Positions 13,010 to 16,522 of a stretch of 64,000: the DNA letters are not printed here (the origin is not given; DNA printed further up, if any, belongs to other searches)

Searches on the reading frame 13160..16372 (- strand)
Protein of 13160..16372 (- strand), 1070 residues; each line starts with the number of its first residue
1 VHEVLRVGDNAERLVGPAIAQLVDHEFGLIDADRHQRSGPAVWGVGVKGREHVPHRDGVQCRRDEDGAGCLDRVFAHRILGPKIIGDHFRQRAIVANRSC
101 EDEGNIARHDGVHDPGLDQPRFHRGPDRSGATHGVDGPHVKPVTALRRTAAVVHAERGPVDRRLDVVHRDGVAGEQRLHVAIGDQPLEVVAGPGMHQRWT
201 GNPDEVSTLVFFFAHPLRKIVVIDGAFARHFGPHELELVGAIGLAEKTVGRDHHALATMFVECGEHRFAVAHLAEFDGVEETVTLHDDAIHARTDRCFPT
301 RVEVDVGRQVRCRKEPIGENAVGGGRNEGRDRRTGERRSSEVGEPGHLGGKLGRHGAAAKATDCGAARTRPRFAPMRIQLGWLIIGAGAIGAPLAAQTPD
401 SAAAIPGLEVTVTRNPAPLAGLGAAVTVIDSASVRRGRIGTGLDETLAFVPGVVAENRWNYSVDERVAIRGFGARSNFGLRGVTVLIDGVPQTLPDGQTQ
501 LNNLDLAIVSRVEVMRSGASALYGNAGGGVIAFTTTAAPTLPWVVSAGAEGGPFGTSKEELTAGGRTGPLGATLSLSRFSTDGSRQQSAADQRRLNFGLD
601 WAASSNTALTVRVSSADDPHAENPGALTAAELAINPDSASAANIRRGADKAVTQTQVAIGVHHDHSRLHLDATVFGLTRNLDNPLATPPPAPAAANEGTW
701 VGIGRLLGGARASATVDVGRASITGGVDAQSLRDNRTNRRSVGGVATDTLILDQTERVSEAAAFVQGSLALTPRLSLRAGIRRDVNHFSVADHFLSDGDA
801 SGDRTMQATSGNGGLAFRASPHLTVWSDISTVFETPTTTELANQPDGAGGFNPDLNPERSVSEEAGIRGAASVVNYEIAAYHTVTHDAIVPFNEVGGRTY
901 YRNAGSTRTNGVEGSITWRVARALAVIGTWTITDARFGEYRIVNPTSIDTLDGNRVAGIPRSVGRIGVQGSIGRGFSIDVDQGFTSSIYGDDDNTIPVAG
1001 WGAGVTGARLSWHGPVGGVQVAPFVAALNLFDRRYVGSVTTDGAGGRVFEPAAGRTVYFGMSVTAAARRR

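Call 71: search_protein_families(library=pfam, proteins=[window:13160-16372:-], max_evalue=0.00001)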
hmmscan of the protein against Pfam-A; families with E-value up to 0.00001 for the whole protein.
window:13160-16372:- (1070 aa): 2 families
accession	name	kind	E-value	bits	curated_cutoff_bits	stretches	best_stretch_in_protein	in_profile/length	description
PF00593.30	TonB_dep_Rec_b-barrel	-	3.2e-33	116.7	27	1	589-1012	57-421/436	TonB dependent receptor-like, beta-barrel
PF07715.20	Plug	-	2.3e-17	63.9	23.9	1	423-530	6-107/107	TonB-dependent Receptor Plug Domain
